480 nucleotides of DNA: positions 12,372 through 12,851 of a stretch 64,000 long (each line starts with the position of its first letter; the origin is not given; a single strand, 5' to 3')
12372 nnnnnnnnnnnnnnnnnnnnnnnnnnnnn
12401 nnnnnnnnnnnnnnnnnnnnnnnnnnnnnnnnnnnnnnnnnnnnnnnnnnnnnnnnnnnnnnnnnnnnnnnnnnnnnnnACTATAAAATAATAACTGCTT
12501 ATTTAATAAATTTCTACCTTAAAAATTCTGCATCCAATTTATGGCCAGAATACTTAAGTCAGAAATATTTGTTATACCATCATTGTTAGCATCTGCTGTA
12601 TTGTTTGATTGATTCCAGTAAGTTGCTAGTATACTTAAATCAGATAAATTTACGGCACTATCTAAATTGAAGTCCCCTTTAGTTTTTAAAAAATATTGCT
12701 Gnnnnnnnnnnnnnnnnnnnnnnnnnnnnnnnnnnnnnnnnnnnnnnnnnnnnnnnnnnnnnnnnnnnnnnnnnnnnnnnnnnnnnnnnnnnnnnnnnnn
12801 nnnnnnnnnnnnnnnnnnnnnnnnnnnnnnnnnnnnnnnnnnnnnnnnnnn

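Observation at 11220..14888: Candidate cohesin-dockerin pair displaying a subtilisin on the cell surface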

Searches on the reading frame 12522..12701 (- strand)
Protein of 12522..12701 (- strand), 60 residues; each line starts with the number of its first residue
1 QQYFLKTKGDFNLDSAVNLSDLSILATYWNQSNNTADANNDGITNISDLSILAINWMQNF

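Call 48: find_homologous_proteins(query=A5, max_evalue=0.001)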
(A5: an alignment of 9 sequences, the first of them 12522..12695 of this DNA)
Query A5 (9 sequences) (58 aa, profile of the alignment): 18 proteins with E <= 0.001 among 240 candidates.
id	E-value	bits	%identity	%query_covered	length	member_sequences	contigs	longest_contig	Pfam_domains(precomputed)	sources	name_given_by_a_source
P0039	4.5e-14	70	56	90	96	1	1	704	PF00404.25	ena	-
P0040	3.8e-12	63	52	81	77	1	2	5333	PF00404.25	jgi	jgi:hypothetical protein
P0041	1.2e-10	59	48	88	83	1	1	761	PF00404.25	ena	-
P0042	4.1e-10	57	50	81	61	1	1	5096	PF00404.25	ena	-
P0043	3.9e-9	54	46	86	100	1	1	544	-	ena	-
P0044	9.8e-9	52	56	69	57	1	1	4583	PF00404.25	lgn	-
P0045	3.7e-8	51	58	62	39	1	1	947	-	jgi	-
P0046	1.3e-7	49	41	90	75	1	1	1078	PF00404.25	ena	-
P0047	2.2e-7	48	41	90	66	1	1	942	PF00404.25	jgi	jgi:hypothetical protein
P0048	6.0e-6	44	38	84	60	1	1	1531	PF00404.25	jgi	-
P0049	8.3e-6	43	39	90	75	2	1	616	PF00404.25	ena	-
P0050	1.0e-5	43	40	84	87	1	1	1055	PF00404.25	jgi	jgi:hypothetical protein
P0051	1.5e-5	42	36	88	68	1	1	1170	PF00404.25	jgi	jgi:hypothetical protein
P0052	3.5e-5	41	39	84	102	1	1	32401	PF00404.25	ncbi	ncbi:MAG: dockerin type I domain-containing protein [Phycisphaerae bacterium]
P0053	1.4e-4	39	37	93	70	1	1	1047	-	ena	-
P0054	2.4e-4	38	34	86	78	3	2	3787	PF00404.25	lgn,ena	-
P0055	4.2e-4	38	38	78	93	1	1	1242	PF00404.25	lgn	-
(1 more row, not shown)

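Call 73: predict_structure(alignment_id=A6)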
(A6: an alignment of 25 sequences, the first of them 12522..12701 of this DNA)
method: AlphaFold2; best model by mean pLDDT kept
length: 60 residues; sequences in the alignment: 25
mean_pLDDT: 87.4   pTM: 0.69
mean pLDDT of the five models: 87.4, 86.8, 85.9, 85.0, 82.2
residues with pLDDT >= 90: 42; 70-90: 12; 50-70: 3; < 50: 3
segments of 3 or more residues with pLDDT < 50: 1-3
pLDDT, mean of each block of 10 residues (from residue 1): 63 92 95 91 95 88
secondary structure, 60 per line:
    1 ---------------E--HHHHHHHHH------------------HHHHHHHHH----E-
elements in order: H19-27 H46-54

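Call 77: fold_search(model_id=the predicted structure, library=pdb)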
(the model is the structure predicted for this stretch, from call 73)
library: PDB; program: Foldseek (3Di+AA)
matches with E <= 10: 41; with E <= 0.001: 1
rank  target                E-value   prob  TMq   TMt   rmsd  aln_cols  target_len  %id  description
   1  2y3n_B                8.5e-05  1.00  0.85  0.85   1.2        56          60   41  Type II cohesin-dockerin domain from Bacteroides cellolosolvens (released 2012-01-11)
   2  4wi0_B                1.9e-02  1.00  0.64  0.26   3.0        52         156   27  Crystal structure of Coh3ScaB-XDoc_M2ScaA complex: A C-terminal interface mutant of type II Cohesin-X-Dockerin complex (released 2015-10-07)
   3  4u3s_B                2.4e-02  1.00  0.66  0.27   2.3        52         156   25  Crystal structure of Coh3ScaB-XDoc_M1ScaA complex: A N-terminal interface mutant of type II Cohesin-X-Dockerin complex (released 2015-07-29)
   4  3kcp_A                3.6e-02  1.00  0.73  0.16   2.2        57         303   23  Crystal structure of interacting Clostridium thermocellum multimodular components (released 2010-02-09)
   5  5g5d_B                6.0e-02  0.99  0.61  0.25   3.8        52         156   21  Crystal Structure of the CohScaC2-XDocCipA type II complex from Clostridium thermocellum (released 2017-04-05)
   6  6kgf_D                9.9e-02  0.96  0.57  0.56   3.8        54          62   30  Crystal structure of CaDoc0917(R16D)-CaCohA2 complex at pH 8.2 (released 2020-07-08)
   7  2ozn_B                1.3e-01  0.99  0.70  0.34   1.7        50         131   24  The Cohesin-Dockerin Complex of NagJ and NagH from Clostridium perfringens (released 2008-05-06)
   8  2b59_B                1.5e-01  0.97  0.64  0.26   3.4        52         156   23  The type II cohesin dockerin complex (released 2005-10-11)
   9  2y3n_D                1.7e-01  0.98  0.69  0.83   3.1        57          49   33  Type II cohesin-dockerin domain from Bacteroides cellolosolvens (released 2012-01-11)
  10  5m0y_B                1.9e-01  0.99  0.69  0.28   1.3        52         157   21  Crystal Structure of the CohScaA-XDocCipB type II complex from Clostridium thermocellum at 1.5Angstrom resolution (released 2017-09-06)
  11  4fl4_C                2.0e-01  0.97  0.69  0.15   3.3        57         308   24  Scaffoldin conformation and dynamics revealed by a ternary complex from the Clostridium thermocellum cellulosome (released 2012-06-27)
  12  4fl4_L                2.7e-01  0.96  0.70  0.15   3.3        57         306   24  Scaffoldin conformation and dynamics revealed by a ternary complex from the Clostridium thermocellum cellulosome (released 2012-06-27)
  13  4fl4_I                2.7e-01  0.96  0.69  0.15   3.4        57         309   24  Scaffoldin conformation and dynamics revealed by a ternary complex from the Clostridium thermocellum cellulosome (released 2012-06-27)
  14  5k39_B                2.9e-01  0.91  0.61  0.26   3.0        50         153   22  THE TYPE II COHESIN DOCKERIN COMPLEX FROM CLOSTRIDIUM THERMOCELLUM (released 2017-03-29)
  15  5lxv_B                4.1e-01  0.82  0.57  0.54   2.1        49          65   26  Crystal structure of Ruminococcus flavefaciens scaffoldin C cohesin in complex with a dockerin from an uncharacterized (released 2016-10-19)
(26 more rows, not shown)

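Call 86: search_protein_representatives(protein=window:12522-12701:-)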
Query: 60 residues. Proteins with E-value up to 0.001 (for the whole library): 2755; up to 1e-10: 80; up to 1e-30: 1. The best 150 are listed.
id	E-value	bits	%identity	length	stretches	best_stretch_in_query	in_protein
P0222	1.4e-31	122.1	35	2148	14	10-59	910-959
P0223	1.3e-29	116.0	45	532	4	6-56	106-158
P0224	9.3e-24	97.6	40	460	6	8-58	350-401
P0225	1.0e-22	94.4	38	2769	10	8-59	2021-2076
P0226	3.0e-21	89.8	41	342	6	7-59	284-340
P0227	7.9e-21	88.4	36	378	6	7-57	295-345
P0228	1.6e-18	81.3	44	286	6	7-53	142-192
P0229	6.6e-18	79.3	40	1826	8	5-56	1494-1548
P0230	1.5e-17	78.2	78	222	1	6-60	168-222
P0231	2.9e-17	77.3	34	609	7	8-50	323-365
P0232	4.3e-17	76.8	40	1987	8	4-57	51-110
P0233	9.7e-17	75.7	47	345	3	6-56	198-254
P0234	1.4e-16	75.2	40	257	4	8-58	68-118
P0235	3.8e-16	73.8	32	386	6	8-58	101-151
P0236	4.7e-16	73.5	70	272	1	4-60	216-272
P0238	1.2e-15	72.3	73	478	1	6-60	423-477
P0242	2.3e-15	71.4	67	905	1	3-59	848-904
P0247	2.5e-14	68.1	65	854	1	4-60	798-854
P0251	7.1e-14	66.7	63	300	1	2-60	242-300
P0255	1.1e-13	66.1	60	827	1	4-60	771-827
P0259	2.0e-13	65.3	61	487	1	2-60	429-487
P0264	6.6e-13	63.7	64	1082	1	5-59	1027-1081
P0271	2.5e-12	61.9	65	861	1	4-60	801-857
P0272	3.1e-12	61.6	58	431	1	3-59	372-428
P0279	1.1e-11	59.8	61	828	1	3-58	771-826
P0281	1.5e-11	59.5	62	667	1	6-60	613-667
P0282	1.5e-11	59.4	72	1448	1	6-58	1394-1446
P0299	9.6e-11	56.9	58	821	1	3-59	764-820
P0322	6.9e-10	54.2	60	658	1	4-58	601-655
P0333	1.9e-09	52.9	51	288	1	4-58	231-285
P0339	3.1e-09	52.2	63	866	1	6-60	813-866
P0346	4.2e-09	51.8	57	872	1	3-60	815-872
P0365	1.0e-08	50.6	59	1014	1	6-59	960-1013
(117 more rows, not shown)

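Call 87: search_protein_families(library=pfam, proteins=[P0230, P0236, P0238, P0242, P0247, P0251, P0259, P0264, P0271, P0272], max_evalue=0.001)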
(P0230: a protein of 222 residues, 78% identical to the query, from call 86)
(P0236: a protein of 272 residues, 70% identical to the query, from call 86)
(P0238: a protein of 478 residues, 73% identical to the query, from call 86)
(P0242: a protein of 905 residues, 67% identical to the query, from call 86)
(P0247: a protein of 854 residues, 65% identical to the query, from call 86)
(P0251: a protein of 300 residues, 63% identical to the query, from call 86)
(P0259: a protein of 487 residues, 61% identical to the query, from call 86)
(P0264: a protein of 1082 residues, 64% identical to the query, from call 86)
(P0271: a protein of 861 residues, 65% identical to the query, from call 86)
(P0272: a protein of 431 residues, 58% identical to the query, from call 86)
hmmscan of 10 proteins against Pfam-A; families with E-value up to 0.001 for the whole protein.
P0230 (222 aa): 1 family
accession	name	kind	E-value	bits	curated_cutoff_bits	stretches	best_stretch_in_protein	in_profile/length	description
PF00404.24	Dockerin_1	-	6.3e-08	33.1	22.9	1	170-216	1-54/57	Dockerin type I domain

P0236 (272 aa): 5 families
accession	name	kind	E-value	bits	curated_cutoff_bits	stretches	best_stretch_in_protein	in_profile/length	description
PF19077.6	Big_13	-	6.5e-18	65.5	27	2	51-126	20-99/102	Bacterial Ig-like domain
PF12245.14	Big_3_2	-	7.6e-08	33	23.3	0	176-211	86-121/122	Bacterial Ig-like domain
PF00404.24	Dockerin_1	-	1.6e-07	31.8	22.9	1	220-265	1-53/57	Dockerin type I domain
PF13750.12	Big_3_3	-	8.8e-06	25.9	27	0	98-133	11-47/157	Bacterial Ig-like domain (group 3)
PF24421.1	Ig_J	-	1.1e-05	25.9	29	0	62-125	30-99/104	Tip attachment protein J, Ig-like domain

P0238 (478 aa): 1 family
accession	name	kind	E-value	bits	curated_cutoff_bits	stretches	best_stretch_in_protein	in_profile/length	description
PF00404.24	Dockerin_1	-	3.7e-08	33.9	22.9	1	425-472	1-55/57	Dockerin type I domain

P0242 (905 aa): 3 families
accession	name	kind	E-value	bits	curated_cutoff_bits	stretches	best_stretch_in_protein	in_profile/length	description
PF00082.27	Peptidase_S8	-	2.5e-45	155.5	21.8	2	210-429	3-234/288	Subtilase family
PF19077.6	Big_13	-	1.1e-10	42.3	27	1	681-762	19-102/102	Bacterial Ig-like domain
PF00404.24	Dockerin_1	-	9e-08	32.6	22.9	1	853-897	1-52/57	Dockerin type I domain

P0247 (854 aa): 7 families
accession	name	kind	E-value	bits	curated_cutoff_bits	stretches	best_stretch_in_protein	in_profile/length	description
PF00082.27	Peptidase_S8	-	1.2e-48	166.4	21.8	1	156-485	3-278/288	Subtilase family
PF19077.6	Big_13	-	6.4e-17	62.4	27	2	636-710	23-101/102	Bacterial Ig-like domain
PF13750.12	Big_3_3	-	1.3e-05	25.4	27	0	584-624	6-47/157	Bacterial Ig-like domain (group 3)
PF00404.24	Dockerin_1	-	2.1e-05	25.1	22.9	0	803-847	2-53/57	Dockerin type I domain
PF16967.11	TcfC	-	0.00021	21.2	29.4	0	765-791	41-67/68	E-set like domain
PF07495.19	Y_Y_Y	-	0.00027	21.2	26.6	0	764-792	34-62/65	Y_Y_Y domain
PF15418.12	DUF4625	-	0.00087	20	27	0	762-792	100-130/131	Domain of unknown function (DUF4625)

P0251 (300 aa): 3 families
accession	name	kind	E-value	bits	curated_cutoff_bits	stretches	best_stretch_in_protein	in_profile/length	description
PF19077.6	Big_13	-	9e-09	36.2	27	1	33-68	66-102/102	Bacterial Ig-like domain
PF13750.12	Big_3_3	-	2e-05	24.8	27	0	33-73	7-48/157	Bacterial Ig-like domain (group 3)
PF00404.24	Dockerin_1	-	0.00071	20.2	22.9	1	249-293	2-53/57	Dockerin type I domain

P0259 (487 aa): 3 families
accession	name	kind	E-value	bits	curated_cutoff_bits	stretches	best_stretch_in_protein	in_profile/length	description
PF00082.27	Peptidase_S8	-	7e-51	173.7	21.8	1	5-232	46-288/288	Subtilase family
PF19077.6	Big_13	-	1.6e-08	35.4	27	1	360-425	40-100/102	Bacterial Ig-like domain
PF00404.24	Dockerin_1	-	1.7e-05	25.3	22.9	1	436-481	2-54/57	Dockerin type I domain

P0264 (1082 aa): 1 family
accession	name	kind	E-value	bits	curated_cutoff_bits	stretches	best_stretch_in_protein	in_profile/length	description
PF00404.24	Dockerin_1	-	1.4e-06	28.8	22.9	1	1031-1074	2-52/57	Dockerin type I domain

P0271 (861 aa): 7 families
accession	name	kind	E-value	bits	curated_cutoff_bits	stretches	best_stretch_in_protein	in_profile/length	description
PF00082.27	Peptidase_S8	-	3e-49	168.3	21.8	1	143-491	3-288/288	Subtilase family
PF07495.19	Y_Y_Y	-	4.4e-09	36.5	26.6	1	761-795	29-64/65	Y_Y_Y domain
PF19077.6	Big_13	-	2e-07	31.9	27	0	763-795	67-100/102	Bacterial Ig-like domain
PF18981.6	InlK_D3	-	2e-05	25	25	0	769-794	49-74/75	Internalin K domain (D3/D4)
PF09136.16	Glucodextran_B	-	4.3e-05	23.8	27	1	510-604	1-81/83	Glucodextranase, domain B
PF00404.24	Dockerin_1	-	0.0002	22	22.9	1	806-850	2-53/57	Dockerin type I domain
PF24421.1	Ig_J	-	0.00041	20.8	29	0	753-797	59-103/104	Tip attachment protein J, Ig-like domain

P0272 (431 aa): 1 family
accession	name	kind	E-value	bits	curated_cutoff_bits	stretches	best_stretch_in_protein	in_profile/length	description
PF00404.24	Dockerin_1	-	1.6e-07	31.8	22.9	1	378-421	2-52/57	Dockerin type I domain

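Call 88: search_protein_families(library=pfam, proteins=[P0281, P0282, P0322, P0339, P0346, P0365, P0255, P0279, P0299, P0333], max_evalue=0.001)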
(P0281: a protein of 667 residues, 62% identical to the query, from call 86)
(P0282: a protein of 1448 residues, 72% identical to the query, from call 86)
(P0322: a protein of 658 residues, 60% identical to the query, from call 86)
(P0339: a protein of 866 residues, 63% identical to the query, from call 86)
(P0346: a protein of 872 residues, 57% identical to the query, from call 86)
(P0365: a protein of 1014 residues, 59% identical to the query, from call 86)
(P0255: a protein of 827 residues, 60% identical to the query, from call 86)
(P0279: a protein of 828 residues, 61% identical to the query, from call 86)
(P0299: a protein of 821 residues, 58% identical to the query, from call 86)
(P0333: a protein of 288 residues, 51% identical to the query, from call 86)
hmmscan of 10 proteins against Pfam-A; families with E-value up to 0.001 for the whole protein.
P0281 (667 aa): 1 family
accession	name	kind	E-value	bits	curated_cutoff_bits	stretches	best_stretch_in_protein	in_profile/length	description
PF00404.24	Dockerin_1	-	1e-05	26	22.9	1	616-660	2-53/57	Dockerin type I domain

P0282 (1448 aa): 10 families
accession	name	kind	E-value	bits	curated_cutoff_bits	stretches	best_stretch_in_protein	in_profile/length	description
PF10102.14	DUF2341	-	3.7e-22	79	23.4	1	103-178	1-73/84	Domain of unknown function (DUF2341)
PF00041.27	fn3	-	1.7e-14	54.2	25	1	411-499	1-82/84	Fibronectin type III domain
PF19077.6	Big_13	-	2.4e-13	50.9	27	1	1036-1106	24-101/102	Bacterial Ig-like domain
PF09136.16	Glucodextran_B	-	2.3e-09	37.5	27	0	1332-1359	50-77/83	Glucodextranase, domain B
PF25059.1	FN3_DSCAM-DSCAML_C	-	2.8e-07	31.2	39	1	434-498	14-77/89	DSCAM/DSCAML C-terminal Fn3-like domain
PF00404.24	Dockerin_1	-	8.3e-07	29.6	22.9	1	1396-1440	1-52/57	Dockerin type I domain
PF17957.7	Big_7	-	4.8e-05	24.4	24.1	1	1203-1259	9-70/70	Bacterial Ig domain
PF24421.1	Ig_J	-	0.00021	21.8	29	0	421-500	24-99/104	Tip attachment protein J, Ig-like domain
PF12733.13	Cadherin-like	-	0.00025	21.9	24.2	1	1281-1355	12-79/89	Cadherin-like beta sandwich domain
PF16389.11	DUF4998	-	0.00028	20.9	29.1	0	405-499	15-106/199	Domain of unknown function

P0322 (658 aa): 1 family
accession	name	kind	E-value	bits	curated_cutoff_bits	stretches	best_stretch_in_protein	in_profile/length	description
PF00404.24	Dockerin_1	-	5.2e-07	30.2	22.9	1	607-650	3-53/57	Dockerin type I domain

P0339 (866 aa): 3 families
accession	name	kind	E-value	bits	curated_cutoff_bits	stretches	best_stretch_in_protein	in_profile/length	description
PF00082.27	Peptidase_S8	-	6.2e-53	180.4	21.8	1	168-513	2-288/288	Subtilase family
PF19077.6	Big_13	-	3.4e-10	40.7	27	1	643-723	20-101/102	Bacterial Ig-like domain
PF00404.24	Dockerin_1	-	8.6e-06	26.3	22.9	0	816-859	2-53/57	Dockerin type I domain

P0346 (872 aa): 4 families
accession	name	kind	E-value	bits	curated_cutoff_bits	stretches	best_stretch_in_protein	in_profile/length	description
PF00082.27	Peptidase_S8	-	3.1e-57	194.5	21.8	1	159-442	3-288/288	Subtilase family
PF19077.6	Big_13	-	8.2e-18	65.2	27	2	514-557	58-102/102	Bacterial Ig-like domain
PF00404.24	Dockerin_1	-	6.5e-08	33.1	22.9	1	820-866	1-54/57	Dockerin type I domain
PF13750.12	Big_3_3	-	5e-07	29.9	27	0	517-560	2-46/157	Bacterial Ig-like domain (group 3)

P0365 (1014 aa): 2 families
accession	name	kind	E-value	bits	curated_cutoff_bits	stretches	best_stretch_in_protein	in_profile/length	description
PF01436.27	NHL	-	1.5e-12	47.3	20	0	247-269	6-28/28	NHL repeat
PF00404.24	Dockerin_1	-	4.3e-06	27.3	22.9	1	962-1006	1-52/57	Dockerin type I domain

P0255 (827 aa): 7 families
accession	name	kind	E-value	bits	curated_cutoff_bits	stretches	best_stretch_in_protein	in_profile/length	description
PF00082.27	Peptidase_S8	-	2.9e-54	184.8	21.8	1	156-479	3-288/288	Subtilase family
PF19077.6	Big_13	-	1.9e-18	67.2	27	3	718-766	54-101/102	Bacterial Ig-like domain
PF13750.12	Big_3_3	-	3e-06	27.4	27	0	559-598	8-48/157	Bacterial Ig-like domain (group 3)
PF12245.14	Big_3_2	-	2e-05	25.2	23.3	0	544-593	72-122/122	Bacterial Ig-like domain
PF20164.4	GspA_SrpA_N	-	0.00011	23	27.4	0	516-593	44-113/117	GspA/SrpA SigLec-like domain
PF15418.12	DUF4625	-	0.0007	20.3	27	0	648-676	96-124/131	Domain of unknown function (DUF4625)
PF00404.24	Dockerin_1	-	0.00085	19.9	22.9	1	776-820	2-53/57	Dockerin type I domain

P0279 (828 aa): 3 families
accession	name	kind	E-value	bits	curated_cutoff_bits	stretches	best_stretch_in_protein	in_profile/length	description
PF00082.27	Peptidase_S8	-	6.8e-60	203.2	21.8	1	178-478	2-288/288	Subtilase family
PF19077.6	Big_13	-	1.4e-11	45.3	27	1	561-593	70-102/102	Bacterial Ig-like domain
PF00404.24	Dockerin_1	-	4.8e-06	27.1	22.9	1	777-821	2-53/57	Dockerin type I domain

P0299 (821 aa): 3 families
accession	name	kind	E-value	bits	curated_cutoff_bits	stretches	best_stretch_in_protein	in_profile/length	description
PF00082.27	Peptidase_S8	-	1.6e-53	182.3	21.8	1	150-448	2-276/288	Subtilase family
PF00404.24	Dockerin_1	-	1.2e-07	32.3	22.9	1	770-813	2-52/57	Dockerin type I domain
PF19077.6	Big_13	-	4.8e-07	30.6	27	0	598-677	20-101/102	Bacterial Ig-like domain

P0333 (288 aa): 2 families
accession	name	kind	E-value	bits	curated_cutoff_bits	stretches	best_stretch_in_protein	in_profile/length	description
PF00404.24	Dockerin_1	-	1.3e-06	28.9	22.9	1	236-279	2-52/57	Dockerin type I domain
PF00963.24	Cohesin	-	1.7e-06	28.8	24.1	1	38-169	6-126/139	Cohesin domain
